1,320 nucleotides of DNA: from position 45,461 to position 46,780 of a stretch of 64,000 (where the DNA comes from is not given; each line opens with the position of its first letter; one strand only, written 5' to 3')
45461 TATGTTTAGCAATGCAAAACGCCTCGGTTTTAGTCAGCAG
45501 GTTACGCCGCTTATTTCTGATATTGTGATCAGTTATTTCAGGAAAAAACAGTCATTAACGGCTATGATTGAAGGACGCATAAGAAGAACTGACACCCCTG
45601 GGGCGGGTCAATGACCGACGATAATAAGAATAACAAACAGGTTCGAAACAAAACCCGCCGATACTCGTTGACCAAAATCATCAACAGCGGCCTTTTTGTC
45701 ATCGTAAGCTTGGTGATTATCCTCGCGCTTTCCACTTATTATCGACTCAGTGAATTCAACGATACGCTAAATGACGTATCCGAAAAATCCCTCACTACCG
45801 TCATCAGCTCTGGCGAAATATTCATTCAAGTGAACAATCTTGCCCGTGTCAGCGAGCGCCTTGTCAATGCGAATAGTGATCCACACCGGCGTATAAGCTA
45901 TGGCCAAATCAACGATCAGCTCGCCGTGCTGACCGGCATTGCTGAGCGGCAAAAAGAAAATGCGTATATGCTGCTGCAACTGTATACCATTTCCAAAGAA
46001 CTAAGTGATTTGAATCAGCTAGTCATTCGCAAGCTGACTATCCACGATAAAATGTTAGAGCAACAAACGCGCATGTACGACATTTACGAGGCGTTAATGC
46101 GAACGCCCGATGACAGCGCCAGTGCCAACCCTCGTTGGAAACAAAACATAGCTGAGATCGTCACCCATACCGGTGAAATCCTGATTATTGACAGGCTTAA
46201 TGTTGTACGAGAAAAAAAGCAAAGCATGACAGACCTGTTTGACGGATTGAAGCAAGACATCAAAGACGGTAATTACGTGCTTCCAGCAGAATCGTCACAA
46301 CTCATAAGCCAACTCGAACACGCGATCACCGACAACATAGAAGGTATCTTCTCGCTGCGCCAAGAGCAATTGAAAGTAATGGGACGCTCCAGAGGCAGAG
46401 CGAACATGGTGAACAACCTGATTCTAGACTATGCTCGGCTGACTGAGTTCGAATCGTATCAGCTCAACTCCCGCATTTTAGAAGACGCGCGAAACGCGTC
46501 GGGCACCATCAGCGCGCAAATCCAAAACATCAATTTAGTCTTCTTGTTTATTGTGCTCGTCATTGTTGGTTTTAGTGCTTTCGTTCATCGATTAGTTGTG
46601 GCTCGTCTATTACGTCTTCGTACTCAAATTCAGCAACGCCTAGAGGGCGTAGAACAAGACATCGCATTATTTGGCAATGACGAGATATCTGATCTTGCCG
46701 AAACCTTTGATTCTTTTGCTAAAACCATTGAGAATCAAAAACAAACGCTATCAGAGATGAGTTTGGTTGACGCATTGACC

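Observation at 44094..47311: Catalytically degenerate periplasmic 5'-nucleotidase homolog translationally coupled to a membrane diguanylate cyclase: a candidate extracellular-nucleotide to c-di-GMP sensor pair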

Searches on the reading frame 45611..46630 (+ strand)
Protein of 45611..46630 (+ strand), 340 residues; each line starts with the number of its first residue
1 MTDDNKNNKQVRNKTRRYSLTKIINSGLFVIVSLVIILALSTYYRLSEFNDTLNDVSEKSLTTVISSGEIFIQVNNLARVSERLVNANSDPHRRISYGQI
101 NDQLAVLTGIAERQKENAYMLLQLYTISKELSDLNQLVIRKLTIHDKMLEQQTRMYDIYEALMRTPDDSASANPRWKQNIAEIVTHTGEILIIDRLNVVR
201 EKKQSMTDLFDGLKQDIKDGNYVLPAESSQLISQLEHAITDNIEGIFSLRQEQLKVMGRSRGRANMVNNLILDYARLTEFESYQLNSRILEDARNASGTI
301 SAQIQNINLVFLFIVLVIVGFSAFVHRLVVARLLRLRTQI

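Call 20: find_homologous_proteins(query=window:45611-46630:+, max_evalue=0.001)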
Query window:45611-46630:+ (340 aa): 4 proteins with E <= 0.001 among 2851 candidates.
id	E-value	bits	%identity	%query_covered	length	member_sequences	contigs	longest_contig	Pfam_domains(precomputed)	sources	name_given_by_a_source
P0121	1.2e-208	710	100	100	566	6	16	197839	PF00990.27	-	-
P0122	6.6e-159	546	79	100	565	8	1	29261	PF00990.27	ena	-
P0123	4.9e-106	373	58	100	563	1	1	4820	PF00672.31,PF00990.27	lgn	-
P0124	1.2e-83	299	48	100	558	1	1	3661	PF00990.27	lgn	-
